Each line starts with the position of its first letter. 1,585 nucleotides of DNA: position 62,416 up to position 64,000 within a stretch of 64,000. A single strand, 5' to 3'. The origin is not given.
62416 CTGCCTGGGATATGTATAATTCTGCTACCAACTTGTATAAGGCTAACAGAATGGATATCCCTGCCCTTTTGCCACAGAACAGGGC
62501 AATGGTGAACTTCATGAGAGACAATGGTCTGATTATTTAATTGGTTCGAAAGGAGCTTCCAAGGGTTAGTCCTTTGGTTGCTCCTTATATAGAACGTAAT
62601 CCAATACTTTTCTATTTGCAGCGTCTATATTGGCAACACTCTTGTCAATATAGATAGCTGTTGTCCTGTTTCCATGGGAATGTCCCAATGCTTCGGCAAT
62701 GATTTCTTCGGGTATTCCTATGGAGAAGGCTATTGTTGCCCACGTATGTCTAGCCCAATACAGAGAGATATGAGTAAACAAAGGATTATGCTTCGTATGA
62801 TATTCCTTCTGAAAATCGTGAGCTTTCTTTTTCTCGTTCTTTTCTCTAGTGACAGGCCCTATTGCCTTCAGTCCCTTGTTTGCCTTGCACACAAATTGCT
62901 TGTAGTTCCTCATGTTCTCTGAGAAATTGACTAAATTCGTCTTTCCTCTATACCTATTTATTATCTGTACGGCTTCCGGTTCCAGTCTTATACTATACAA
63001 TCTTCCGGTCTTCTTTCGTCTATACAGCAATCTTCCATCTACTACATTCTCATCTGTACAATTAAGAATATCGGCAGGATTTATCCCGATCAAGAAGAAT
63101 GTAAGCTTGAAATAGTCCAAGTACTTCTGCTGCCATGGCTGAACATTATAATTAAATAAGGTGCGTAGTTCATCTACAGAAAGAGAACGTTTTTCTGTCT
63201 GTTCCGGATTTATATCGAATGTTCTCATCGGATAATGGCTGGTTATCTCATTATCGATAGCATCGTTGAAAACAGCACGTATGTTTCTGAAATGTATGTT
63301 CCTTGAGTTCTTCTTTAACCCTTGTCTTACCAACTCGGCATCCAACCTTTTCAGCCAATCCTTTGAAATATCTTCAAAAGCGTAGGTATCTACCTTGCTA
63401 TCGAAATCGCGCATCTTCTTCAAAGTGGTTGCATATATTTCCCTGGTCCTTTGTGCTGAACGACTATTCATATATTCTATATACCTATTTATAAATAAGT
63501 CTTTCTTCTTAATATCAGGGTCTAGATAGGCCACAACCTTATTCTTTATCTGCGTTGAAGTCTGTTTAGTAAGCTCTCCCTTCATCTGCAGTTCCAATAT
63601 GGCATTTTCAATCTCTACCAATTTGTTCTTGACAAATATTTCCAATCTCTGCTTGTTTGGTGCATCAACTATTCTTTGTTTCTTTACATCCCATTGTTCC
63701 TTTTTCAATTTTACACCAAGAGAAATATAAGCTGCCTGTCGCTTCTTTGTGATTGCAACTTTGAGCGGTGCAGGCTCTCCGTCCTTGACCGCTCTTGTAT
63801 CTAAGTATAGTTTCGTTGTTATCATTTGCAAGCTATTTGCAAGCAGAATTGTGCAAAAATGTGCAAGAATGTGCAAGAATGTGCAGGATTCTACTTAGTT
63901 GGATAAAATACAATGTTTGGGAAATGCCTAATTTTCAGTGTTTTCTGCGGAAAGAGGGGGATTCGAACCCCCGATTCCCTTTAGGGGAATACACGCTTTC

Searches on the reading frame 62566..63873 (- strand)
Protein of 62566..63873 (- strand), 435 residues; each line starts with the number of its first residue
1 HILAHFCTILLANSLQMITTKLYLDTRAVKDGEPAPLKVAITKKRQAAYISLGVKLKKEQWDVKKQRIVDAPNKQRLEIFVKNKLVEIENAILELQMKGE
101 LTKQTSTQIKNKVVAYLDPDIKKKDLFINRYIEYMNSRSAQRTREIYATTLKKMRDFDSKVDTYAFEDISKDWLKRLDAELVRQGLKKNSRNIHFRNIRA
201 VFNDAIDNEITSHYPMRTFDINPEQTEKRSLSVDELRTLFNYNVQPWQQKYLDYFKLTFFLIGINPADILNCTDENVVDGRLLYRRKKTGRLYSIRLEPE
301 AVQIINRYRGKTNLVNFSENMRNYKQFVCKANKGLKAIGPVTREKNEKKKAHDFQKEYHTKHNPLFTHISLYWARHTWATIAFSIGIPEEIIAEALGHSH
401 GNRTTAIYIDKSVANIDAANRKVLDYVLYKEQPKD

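Call 12: search_protein_families(library=phrogs, proteins=[window:62566-63873:-], max_evalue=0.001)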
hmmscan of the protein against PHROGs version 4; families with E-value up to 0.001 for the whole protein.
window:62566-63873:- (435 aa): 2 families
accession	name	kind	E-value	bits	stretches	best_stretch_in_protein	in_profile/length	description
phrog_1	-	integration and excision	2.6e-27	97.4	1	117-427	160-451/611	integrase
phrog_7685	-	integration and excision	4.7e-08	33.9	1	275-409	96-221/240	integrase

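Call 64: find_homologous_proteins(query=window:62566-63873:-, max_evalue=1e-10)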
Query window:62566-63873:- (435 aa): 4604 proteins with E <= 1e-10 among 8000 candidates; the best 120 are listed.
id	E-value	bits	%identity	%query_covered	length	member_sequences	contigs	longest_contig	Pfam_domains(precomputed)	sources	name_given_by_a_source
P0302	1.5e-272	922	97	96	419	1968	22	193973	PF17293.9,PF13102.13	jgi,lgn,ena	jgi:integrase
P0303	1.1e-254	863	90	96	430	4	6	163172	PF17293.9,PF13102.13,PF00589.28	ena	-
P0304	1.2e-242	823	86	96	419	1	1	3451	PF17293.9,PF13102.13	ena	-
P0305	1.9e-242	823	87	96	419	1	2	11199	PF17293.9,PF13102.13,PF00589.28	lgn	-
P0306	2.5e-239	812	85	96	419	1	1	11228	PF17293.9,PF13102.13,PF00589.28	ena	-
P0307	3.7e-239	812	86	96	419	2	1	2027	PF17293.9,PF13102.13,PF00589.28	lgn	-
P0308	1.7e-238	810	84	96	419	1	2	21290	PF17293.9,PF13102.13,PF00589.28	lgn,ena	-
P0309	3.1e-238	809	84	96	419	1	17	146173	PF17293.9,PF13102.13,PF00589.28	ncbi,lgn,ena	-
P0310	4.5e-238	808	84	96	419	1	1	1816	PF17293.9,PF13102.13,PF00589.28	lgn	-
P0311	4.5e-238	808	84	96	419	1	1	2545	PF17293.9,PF13102.13,PF00589.28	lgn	-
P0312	6.1e-238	808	84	96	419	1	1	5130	PF17293.9,PF13102.13,PF00589.28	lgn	-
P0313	6.2e-238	808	85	94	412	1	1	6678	PF17293.9,PF13102.13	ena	-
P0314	7.2e-238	808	84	96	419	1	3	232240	PF17293.9,PF13102.13,PF00589.28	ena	-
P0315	8.4e-238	807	85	96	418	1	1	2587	PF17293.9,PF13102.13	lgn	-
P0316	1.1e-237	807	84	96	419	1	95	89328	PF17293.9,PF13102.13,PF00589.28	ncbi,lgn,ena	-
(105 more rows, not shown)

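Call 66: find_encoding_contigs(protein=P0302, flank=10000, max_places=3)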
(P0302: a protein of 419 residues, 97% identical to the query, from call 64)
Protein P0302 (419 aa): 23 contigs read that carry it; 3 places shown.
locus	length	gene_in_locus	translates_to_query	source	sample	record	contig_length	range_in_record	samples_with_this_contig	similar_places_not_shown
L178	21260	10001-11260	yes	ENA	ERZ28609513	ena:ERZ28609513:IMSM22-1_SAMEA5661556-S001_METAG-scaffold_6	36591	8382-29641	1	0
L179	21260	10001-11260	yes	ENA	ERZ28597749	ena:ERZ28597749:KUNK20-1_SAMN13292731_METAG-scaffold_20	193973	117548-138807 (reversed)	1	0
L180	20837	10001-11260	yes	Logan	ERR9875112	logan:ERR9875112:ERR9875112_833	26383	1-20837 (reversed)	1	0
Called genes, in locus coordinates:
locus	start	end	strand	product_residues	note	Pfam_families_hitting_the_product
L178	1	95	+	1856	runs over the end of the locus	PF17802:SpaA (faint), PF01835:MG2, PF00207:A2M, PF17973:bMG10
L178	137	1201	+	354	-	PF07610:DUF1573, PF22544:HYDIN_VesB_CFA65-like_Ig, PF07610:DUF1573 (weak), PF22544:HYDIN_VesB_CFA65-like_Ig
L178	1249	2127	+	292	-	PF02401:LYTB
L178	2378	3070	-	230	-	PF02224:Cytidylate_kin, PF13189:Cytidylate_kin2, PF13238:AAA_18 (faint)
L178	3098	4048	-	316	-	-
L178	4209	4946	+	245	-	PF03544:TonB_C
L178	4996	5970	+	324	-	PF00348:polyprenyl_synt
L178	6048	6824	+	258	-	PF01026:TatD_DNase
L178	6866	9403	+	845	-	PF02838:Glyco_hydro_20b, PF07555:NAGidase, PF21774:NagJ_C, PF21809:Glyco_hydro_84_hel, PF00754:F5_F8_type_C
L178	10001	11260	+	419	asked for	PF17293:Arm-DNA-bind_5, PF13102:Phage_int_SAM_5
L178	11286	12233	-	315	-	-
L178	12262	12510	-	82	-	-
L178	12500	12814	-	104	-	-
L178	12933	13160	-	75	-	-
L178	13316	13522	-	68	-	-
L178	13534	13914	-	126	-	-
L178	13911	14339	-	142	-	PF25223:DUF7841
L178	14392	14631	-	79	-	-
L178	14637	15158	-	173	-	-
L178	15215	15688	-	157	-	-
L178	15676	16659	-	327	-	-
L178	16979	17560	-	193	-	-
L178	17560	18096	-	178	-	PF05838:Glyco_hydro_108, PF09374:PG_binding_3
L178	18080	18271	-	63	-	-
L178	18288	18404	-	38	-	-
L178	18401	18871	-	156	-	-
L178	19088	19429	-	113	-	PF12728:HTH_17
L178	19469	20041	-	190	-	-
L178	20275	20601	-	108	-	-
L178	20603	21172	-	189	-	-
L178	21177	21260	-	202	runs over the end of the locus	-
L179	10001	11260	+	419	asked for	PF17293:Arm-DNA-bind_5, PF13102:Phage_int_SAM_5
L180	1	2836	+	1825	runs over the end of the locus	PF17802:SpaA (faint), PF01835:MG2, PF00207:A2M, PF17973:bMG10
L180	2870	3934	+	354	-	PF07610:DUF1573, PF22544:HYDIN_VesB_CFA65-like_Ig, PF07610:DUF1573 (weak), PF22544:HYDIN_VesB_CFA65-like_Ig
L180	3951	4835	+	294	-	PF02401:LYTB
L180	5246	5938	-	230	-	PF02224:Cytidylate_kin, PF13189:Cytidylate_kin2 (weak), PF13238:AAA_18 (faint)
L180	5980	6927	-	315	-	-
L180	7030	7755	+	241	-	PF03544:TonB_C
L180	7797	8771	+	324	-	PF00348:polyprenyl_synt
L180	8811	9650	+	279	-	PF01026:TatD_DNase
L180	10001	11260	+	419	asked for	PF17293:Arm-DNA-bind_5, PF13102:Phage_int_SAM_5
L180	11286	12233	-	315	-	-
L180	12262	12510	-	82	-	-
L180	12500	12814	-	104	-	-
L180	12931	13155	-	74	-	-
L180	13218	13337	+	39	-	-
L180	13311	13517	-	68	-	-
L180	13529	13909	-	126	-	-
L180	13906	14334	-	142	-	PF25223:DUF7841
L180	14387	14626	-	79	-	-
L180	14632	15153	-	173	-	-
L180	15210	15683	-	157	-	-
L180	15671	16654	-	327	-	-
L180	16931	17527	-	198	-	-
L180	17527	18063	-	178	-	PF05838:Glyco_hydro_108, PF09374:PG_binding_3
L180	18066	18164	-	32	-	-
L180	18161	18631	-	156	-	-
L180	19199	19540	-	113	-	PF12728:HTH_17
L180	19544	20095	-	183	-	-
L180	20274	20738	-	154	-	-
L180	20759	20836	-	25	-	?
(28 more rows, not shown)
